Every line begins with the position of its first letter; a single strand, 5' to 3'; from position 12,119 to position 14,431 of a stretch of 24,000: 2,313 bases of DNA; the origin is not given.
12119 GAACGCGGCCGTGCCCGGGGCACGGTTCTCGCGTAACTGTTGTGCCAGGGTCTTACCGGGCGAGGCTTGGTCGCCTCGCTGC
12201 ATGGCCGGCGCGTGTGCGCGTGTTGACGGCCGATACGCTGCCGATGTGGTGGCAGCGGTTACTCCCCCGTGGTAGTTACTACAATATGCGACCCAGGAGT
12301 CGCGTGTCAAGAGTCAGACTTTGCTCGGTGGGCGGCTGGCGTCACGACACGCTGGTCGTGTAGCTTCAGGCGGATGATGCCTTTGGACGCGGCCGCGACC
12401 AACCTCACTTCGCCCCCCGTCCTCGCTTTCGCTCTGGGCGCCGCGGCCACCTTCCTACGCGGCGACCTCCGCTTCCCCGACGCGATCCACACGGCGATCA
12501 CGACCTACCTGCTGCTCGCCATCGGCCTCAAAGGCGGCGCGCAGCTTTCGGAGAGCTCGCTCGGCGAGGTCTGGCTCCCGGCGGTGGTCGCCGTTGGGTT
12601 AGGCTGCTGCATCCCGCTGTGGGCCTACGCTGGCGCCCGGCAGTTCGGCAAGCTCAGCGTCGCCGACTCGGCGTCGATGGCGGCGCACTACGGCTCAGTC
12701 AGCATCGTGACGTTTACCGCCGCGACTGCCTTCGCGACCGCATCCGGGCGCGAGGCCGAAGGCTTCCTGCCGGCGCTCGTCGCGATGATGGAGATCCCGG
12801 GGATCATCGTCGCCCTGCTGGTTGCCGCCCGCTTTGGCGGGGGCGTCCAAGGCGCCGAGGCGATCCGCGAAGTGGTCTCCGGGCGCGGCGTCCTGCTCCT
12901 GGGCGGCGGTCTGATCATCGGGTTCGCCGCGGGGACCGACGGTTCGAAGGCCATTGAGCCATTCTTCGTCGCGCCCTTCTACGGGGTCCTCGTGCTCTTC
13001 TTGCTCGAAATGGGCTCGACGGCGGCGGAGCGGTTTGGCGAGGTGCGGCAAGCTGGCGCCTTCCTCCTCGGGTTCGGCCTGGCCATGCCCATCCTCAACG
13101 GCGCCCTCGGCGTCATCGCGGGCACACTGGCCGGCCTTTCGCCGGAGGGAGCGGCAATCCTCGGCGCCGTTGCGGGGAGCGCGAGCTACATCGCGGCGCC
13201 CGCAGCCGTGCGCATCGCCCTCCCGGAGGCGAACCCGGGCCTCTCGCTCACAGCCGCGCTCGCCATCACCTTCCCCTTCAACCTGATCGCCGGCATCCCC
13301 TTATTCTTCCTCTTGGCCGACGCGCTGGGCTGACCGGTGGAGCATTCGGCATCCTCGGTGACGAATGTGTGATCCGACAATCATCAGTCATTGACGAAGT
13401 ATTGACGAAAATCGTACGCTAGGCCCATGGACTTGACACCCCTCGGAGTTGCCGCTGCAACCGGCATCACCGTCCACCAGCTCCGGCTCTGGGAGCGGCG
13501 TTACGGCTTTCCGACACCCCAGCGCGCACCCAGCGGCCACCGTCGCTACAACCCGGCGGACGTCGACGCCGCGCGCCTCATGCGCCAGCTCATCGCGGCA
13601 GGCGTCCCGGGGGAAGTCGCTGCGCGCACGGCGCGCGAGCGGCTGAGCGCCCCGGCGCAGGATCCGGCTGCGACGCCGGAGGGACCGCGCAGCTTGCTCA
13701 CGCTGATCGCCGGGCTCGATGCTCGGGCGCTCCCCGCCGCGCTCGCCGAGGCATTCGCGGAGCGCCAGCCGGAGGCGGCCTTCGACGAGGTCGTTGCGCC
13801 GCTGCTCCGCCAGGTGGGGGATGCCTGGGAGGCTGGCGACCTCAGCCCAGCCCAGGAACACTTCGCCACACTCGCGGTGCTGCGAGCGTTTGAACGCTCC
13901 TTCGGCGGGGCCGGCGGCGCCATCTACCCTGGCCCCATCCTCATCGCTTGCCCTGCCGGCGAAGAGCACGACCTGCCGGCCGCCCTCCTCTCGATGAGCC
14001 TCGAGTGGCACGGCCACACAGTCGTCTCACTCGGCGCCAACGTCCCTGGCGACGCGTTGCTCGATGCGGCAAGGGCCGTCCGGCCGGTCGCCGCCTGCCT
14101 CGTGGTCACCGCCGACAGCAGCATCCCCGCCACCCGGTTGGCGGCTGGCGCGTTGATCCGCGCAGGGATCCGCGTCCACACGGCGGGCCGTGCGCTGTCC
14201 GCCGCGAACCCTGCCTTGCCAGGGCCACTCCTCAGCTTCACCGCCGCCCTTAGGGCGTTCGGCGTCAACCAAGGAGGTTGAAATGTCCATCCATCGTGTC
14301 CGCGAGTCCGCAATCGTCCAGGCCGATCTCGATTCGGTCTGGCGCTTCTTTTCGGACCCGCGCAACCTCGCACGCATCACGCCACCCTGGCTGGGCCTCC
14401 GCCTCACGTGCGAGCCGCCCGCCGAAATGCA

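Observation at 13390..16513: A cobalamin-photoreceptor regulator (CarH/LitR type) heads a translationally coupled operon that ends in a heliorhodopsin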

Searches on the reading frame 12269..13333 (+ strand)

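Call 3: search_protein_families(library=pfam, proteins=[window:12269-13333:+], max_evalue=0.01)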
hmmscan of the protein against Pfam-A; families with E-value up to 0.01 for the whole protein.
window:12269-13333:+ (354 aa): 1 family
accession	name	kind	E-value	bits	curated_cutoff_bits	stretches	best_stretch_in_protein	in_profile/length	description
PF05982.17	Sbt_1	-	9.5e-103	344.1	27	1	49-350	1-307/308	Na+-dependent bicarbonate transporter superfamily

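Call 4: search_protein_families(library=ncbifam, proteins=[window:12269-13333:+], max_evalue=0.01)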
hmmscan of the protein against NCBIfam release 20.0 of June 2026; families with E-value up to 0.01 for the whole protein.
window:12269-13333:+ (354 aa): 0 families

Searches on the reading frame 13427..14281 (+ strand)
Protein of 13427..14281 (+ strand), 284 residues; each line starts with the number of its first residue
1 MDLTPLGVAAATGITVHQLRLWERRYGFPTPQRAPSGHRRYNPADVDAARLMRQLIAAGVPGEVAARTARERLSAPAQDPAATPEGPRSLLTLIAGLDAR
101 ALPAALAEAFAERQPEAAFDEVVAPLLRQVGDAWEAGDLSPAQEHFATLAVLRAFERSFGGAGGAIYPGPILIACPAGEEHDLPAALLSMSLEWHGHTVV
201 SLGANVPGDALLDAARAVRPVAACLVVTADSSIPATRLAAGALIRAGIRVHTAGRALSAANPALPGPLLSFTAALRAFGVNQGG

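Call 3: search_protein_families(library=pfam, proteins=[window:13427-14281:+], max_evalue=0.01)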
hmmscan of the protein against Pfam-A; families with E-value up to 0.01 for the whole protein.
window:13427-14281:+ (284 aa): 4 families
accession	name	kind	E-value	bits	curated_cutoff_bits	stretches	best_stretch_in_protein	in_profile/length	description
PF13411.12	MerR_1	-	5.2e-12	46.1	21.6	1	8-66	6-63/69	MerR HTH family regulatory protein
PF02607.22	B12-binding_2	-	9.8e-12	45.3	23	1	90-156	5-71/74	B12 binding domain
PF00376.29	MerR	-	3e-09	37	28.2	1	8-41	5-38/38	MerR family regulatory protein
PF02310.24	B12-binding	-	4e-06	27.1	32.1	1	171-242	3-74/121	B12 binding domain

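Call 4: search_protein_families(library=ncbifam, proteins=[window:13427-14281:+], max_evalue=0.01)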
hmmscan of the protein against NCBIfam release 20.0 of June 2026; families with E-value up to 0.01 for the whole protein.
window:13427-14281:+ (284 aa): 9 families
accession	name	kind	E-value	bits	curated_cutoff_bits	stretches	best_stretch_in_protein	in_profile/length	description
NF052513.1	TransRegCarH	equivalog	7.2e-37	127.1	400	1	8-259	12-253/274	HTH-type transcriptional repressor CarH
NF011617.0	PRK15043.1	equivalog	2e-08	33.8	417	1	8-60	9-61/243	HTH-type transcriptional regulator MlrA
NF047996.1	corrin_MtgC_2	exception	4e-06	26.5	370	1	166-236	87-157/212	glycine betaine-specific corrinoid protein MtgC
NF050798.1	TF_FtsR_Actino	equivalog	0.00037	20.7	150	1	14-48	17-50/223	transcriptional regulator FtsR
TIGR02044.1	CueR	equivalog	0.00038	20.5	147.4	1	8-59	6-57/127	Cu(I)-responsive transcriptional regulator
TIGR02051.1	MerR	equivalog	0.0012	19.1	150.85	1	8-54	5-51/124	mercury resistance transcriptional regulator MerR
NF047375.1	HeatShock_HspR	equivalog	0.0012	18.8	105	1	9-59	10-60/92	heat shock protein transcriptional repressor HspR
NF040669.1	MtaC2_Meth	equivalog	0.0021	17.4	450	1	170-229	128-190/267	methanol--corrinoid protein MtaC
NF040655.1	MtaC_Meth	equivalog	0.0073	15.4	420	1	172-223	123-174/253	methanol--corrinoid protein MtaC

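Call 20: find_homologous_proteins(query=window:13427-14278:+, max_evalue=0.00001)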
Query window:13427-14278:+ (284 aa): 18 proteins with E <= 0.00001 among 8000 candidates.
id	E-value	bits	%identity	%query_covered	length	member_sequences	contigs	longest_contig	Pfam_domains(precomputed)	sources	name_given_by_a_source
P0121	1.3e-175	601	100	100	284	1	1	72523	PF00376.30,PF13411.13,PF02607.23,PF02310.25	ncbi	ncbi:MAG: MerR family transcriptional regulator [Dehalococcoidia bacterium]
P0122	2.3e-85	305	59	96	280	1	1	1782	PF00376.30,PF13411.13,PF02607.23,PF02310.25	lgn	-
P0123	7.2e-82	293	54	100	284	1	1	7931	PF00376.30,PF13411.13,PF02607.23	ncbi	ncbi:MAG: MerR family transcriptional regulator [Dehalococcoidia bacterium]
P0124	1.2e-23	102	33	90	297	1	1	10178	PF00376.30,PF13411.13,PF02607.23,PF02310.25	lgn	-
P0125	3.2e-21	94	32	95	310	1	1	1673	PF00376.30,PF13411.13,PF02607.23,PF02310.25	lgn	-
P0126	2.6e-19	88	34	77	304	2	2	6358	PF00376.30,PF13411.13,PF02310.25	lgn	-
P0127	2.8e-19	88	33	79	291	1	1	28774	PF00376.30,PF13411.13,PF02607.23,PF02310.25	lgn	-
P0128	8.7e-17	80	35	69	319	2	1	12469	PF00376.30,PF13411.13,PF02607.23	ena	-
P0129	3.1e-12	65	33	73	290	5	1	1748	PF02607.23,PF02310.25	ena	-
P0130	9.0e-12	63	30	73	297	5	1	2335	PF00376.30,PF13411.13,PF02607.23,PF02310.25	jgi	-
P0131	1.9e-9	56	68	15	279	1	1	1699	PF00376.30,PF13411.13,PF10069.15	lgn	-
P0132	1.9e-9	56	35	62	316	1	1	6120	PF00376.30,PF13411.13,PF02607.23,PF02310.25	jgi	jgi:DNA-binding transcriptional MerR regulator/methylmalonyl-CoA mutase cobalamin-binding subunit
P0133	3.5e-9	55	26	72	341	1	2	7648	PF00376.30,PF13411.13,PF02607.23,PF02310.25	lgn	-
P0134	3.1e-8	52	50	20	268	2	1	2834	PF00376.30,PF13411.13,PF10069.15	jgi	jgi:DICT domain-containing protein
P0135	1.1e-6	47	28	73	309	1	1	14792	PF00376.30,PF13411.13,PF02607.23,PF02310.25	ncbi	ncbi:MAG: MerR family transcriptional regulator [Vicinamibacterales bacterium]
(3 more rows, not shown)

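Call 25: search_solved_structures(query=window:13427-14278:+, max_evalue=0.001, show_alignments=2)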
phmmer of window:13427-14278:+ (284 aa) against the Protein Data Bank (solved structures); distinct sequences matched with E-value up to 0.001: 10.
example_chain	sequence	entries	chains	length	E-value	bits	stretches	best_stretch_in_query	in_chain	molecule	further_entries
3whp_A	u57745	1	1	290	3.4e-27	99.2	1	7-256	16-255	Probable transcriptional regulator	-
5c8d_A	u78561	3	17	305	4.1e-27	98.9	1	7-256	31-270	Light-dependent transcriptional regulator CarH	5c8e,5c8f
8jbs_A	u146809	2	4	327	1e-14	58.3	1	18-253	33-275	Putative cobalamin binding protein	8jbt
8c31_A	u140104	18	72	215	1.3e-12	51.3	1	110-256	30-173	Probable transcriptional regulator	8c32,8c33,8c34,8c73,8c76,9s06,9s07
5c8a_A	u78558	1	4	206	1.4e-12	51.2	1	110-256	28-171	Light-dependent transcriptional regulator CarH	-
8c35_A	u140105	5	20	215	2.4e-12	50.5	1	110-256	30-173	Probable transcriptional regulator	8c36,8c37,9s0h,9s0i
8j2y_A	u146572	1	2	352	1.5e-08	38.1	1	109-257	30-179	GGDEF domain-containing protein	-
8j2w_A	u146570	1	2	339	8e-08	35.7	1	116-250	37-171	Cobalamin-binding protein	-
8j2x_A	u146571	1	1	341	9.2e-08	35.4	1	116-250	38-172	Cobalamin-binding protein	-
2jml_A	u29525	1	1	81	3.3e-07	33.6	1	7-58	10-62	DNA BINDING DOMAIN/TRANSCRIPTIONAL REGULATOR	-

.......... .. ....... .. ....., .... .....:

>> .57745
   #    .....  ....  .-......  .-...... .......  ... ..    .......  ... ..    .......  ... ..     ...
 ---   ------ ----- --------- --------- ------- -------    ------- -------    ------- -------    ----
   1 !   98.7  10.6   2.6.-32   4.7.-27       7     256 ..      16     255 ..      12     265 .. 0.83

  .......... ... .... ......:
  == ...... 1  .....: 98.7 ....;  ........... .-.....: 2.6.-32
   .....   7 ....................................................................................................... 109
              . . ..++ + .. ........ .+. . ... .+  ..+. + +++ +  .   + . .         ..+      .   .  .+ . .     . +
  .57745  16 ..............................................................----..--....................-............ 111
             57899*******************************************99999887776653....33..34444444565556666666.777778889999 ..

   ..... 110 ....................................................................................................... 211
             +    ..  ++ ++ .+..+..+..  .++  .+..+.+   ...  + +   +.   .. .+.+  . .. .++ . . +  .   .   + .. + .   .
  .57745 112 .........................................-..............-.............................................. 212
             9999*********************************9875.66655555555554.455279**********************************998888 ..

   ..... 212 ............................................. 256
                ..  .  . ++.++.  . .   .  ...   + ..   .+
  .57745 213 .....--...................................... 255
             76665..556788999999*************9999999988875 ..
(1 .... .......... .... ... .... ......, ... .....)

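Call 51: find_encoding_contigs(protein=P0123, flank=8000, max_places=2)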
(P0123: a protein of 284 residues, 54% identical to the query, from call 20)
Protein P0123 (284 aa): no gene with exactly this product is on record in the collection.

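Call 52: find_encoding_contigs(protein=P0122, flank=3000, max_places=2)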
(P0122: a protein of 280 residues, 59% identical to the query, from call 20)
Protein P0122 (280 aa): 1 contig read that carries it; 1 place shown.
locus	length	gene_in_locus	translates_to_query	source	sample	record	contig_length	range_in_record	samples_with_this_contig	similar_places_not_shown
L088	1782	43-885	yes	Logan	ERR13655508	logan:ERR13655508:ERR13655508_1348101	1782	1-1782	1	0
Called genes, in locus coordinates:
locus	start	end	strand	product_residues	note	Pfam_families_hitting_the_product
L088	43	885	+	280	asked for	PF00376:MerR, PF13411:MerR_1, PF02607:B12-binding_2, PF02310:B12-binding (weak)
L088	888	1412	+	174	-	PF10604:Polyketide_cyc2 (weak), PF03364:Polyketide_cyc (weak)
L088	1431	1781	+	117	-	?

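Call 55: find_related_loci(query=window:13427-14278:+, collection=metagenome_contigs, flank=6000)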
Query window:13427-14278:+ (284 aa) in metagenome_contigs; peptide patterns used: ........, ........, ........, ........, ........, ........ (x = any residue, [..] = any of these).
600 stretches matched a pattern (row limit reached: there are more); 548 encode a relative of the query (tblastn E <= 1e-3); the best 80 are kept; 80 distinct loci.
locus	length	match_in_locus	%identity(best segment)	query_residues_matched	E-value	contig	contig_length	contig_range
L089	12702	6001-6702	35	8-228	2e-33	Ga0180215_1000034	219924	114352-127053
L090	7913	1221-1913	33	8-228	1e-28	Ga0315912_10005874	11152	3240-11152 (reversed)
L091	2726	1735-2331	38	8-207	1e-28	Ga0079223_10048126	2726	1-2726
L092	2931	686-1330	35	8-227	2e-28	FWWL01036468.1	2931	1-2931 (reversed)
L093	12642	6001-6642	35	8-215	1e-27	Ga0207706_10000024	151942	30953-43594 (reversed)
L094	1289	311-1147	32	4-264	7e-28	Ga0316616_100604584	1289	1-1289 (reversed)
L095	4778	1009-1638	34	19-229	4e-27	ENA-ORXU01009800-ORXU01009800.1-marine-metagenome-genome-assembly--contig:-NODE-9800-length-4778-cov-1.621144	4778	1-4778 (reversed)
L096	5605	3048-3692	34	8-217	1e-26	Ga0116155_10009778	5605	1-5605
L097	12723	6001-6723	34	8-258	3e-26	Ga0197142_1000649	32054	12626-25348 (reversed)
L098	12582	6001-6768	31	8-248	2e-26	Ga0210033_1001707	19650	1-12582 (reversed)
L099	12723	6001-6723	33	8-232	5e-26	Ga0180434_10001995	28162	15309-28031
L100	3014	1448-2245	34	3-269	5e-26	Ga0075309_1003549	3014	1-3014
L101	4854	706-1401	33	5-233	4e-26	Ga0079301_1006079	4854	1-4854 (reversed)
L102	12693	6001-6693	32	8-237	4e-26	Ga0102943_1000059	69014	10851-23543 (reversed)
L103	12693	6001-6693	29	8-226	2e-25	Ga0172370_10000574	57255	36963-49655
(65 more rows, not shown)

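Call 90: predict_structure(alignment_id=A2)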
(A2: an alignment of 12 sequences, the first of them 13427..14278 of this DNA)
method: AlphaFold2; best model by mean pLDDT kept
length: 284 residues; sequences in the alignment: 12
mean_pLDDT: 88.6   pTM: 0.77
mean pLDDT of the five models: 88.6, 87.4, 87.4, 87.0, 87.0
residues with pLDDT >= 90: 201; 70-90: 56; 50-70: 20; < 50: 7
segments of 3 or more residues with pLDDT < 50: 82-85
pLDDT, mean of each block of 10 residues (from residue 1): 95 96 94 95 94 88 91 69 61 92 94 93 93 91 91 92 72 94 93 92 95 97 93 93 96 79 76 88 52
secondary structure, 60 per line:
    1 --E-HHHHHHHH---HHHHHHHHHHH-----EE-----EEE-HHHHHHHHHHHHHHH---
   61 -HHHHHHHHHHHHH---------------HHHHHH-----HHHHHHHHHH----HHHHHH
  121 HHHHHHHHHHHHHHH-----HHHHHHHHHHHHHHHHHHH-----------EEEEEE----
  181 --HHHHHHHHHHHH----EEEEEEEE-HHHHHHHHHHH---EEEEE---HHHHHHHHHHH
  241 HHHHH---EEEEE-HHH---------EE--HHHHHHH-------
elements in order: H5-12 H16-26 E39-41 H43-57 H62-74 H90-95 H101-110 H115-135 H141-159 E171-176 H183-194 E199-206 H208-218 E222-226 H230-245 E249-253 H271-277

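Call 92: fold_search(model_id=the predicted structure, library=pdb)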
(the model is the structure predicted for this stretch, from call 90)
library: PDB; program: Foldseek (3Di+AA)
matches with E <= 10: 1280; with E <= 0.001: 101
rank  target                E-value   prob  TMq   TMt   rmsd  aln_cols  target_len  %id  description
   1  5c8f                  3.5e-16  1.00  0.49  0.51   9.7       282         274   26  Crystal structure of light-exposed full-length Thermus thermophilus CarH bound to cobalamin (released 2015-09-30)
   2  5c8d_D                6.6e-15  1.00  0.57  0.60  16.4       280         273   27  Crystal structure of full-length Thermus thermophilus CarH bound to adenosylcobalamin (dark state) (released 2015-09-30)
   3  5c8d_E                1.7e-14  1.00  0.56  0.57  13.6       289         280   27  Crystal structure of full-length Thermus thermophilus CarH bound to adenosylcobalamin (dark state) (released 2015-09-30)
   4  5c8e_B                1.8e-14  1.00  0.58  0.60  20.2       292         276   27  Crystal structure of Thermus thermophilus CarH bound to adenosylcobalamin and a 26-bp DNA segment (released 2015-09-30)
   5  5c8e_G                2.9e-14  1.00  0.56  0.56  15.7       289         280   28  Crystal structure of Thermus thermophilus CarH bound to adenosylcobalamin and a 26-bp DNA segment (released 2015-09-30)
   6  5c8e_A                3.4e-14  1.00  0.57  0.59  12.0       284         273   28  Crystal structure of Thermus thermophilus CarH bound to adenosylcobalamin and a 26-bp DNA segment (released 2015-09-30)
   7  5c8e_C                5.7e-14  1.00  0.56  0.56  15.5       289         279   27  Crystal structure of Thermus thermophilus CarH bound to adenosylcobalamin and a 26-bp DNA segment (released 2015-09-30)
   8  5c8e_E                1.3e-13  1.00  0.57  0.59  11.8       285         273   28  Crystal structure of Thermus thermophilus CarH bound to adenosylcobalamin and a 26-bp DNA segment (released 2015-09-30)
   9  5c8d_F                2.3e-13  1.00  0.58  0.61  17.3       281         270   27  Crystal structure of full-length Thermus thermophilus CarH bound to adenosylcobalamin (dark state) (released 2015-09-30)
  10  5c8d_G                2.3e-13  1.00  0.53  0.57  12.9       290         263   25  Crystal structure of full-length Thermus thermophilus CarH bound to adenosylcobalamin (dark state) (released 2015-09-30)
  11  5c8d_H                2.6e-13  1.00  0.58  0.59  17.4       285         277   26  Crystal structure of full-length Thermus thermophilus CarH bound to adenosylcobalamin (dark state) (released 2015-09-30)
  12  5c8e_F                9.1e-13  1.00  0.56  0.59  19.6       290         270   27  Crystal structure of Thermus thermophilus CarH bound to adenosylcobalamin and a 26-bp DNA segment (released 2015-09-30)
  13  8j2w_B                2.9e-10  1.00  0.60  0.53   2.6       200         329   26  Saccharothrix syringae photocobilins protein, dark state (released 2024-04-10)
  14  8jbs_A                3.5e-10  1.00  0.52  0.64  10.1       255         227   22  B12-binding domain from Chloracidobacterium thermophilum MerR family protein, dark state (released 2024-11-13)
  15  8jbs_B                5.8e-10  1.00  0.57  0.71   3.0       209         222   24  B12-binding domain from Chloracidobacterium thermophilum MerR family protein, dark state (released 2024-11-13)
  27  5c8d_C                1.2e-08  1.00  0.53  0.66  11.4       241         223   22  Crystal structure of full-length Thermus thermophilus CarH bound to adenosylcobalamin (dark state) (released 2015-09-30)
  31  5c8d_A                2.0e-08  1.00  0.54  0.68  10.1       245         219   22  Crystal structure of full-length Thermus thermophilus CarH bound to adenosylcobalamin (dark state) (released 2015-09-30)
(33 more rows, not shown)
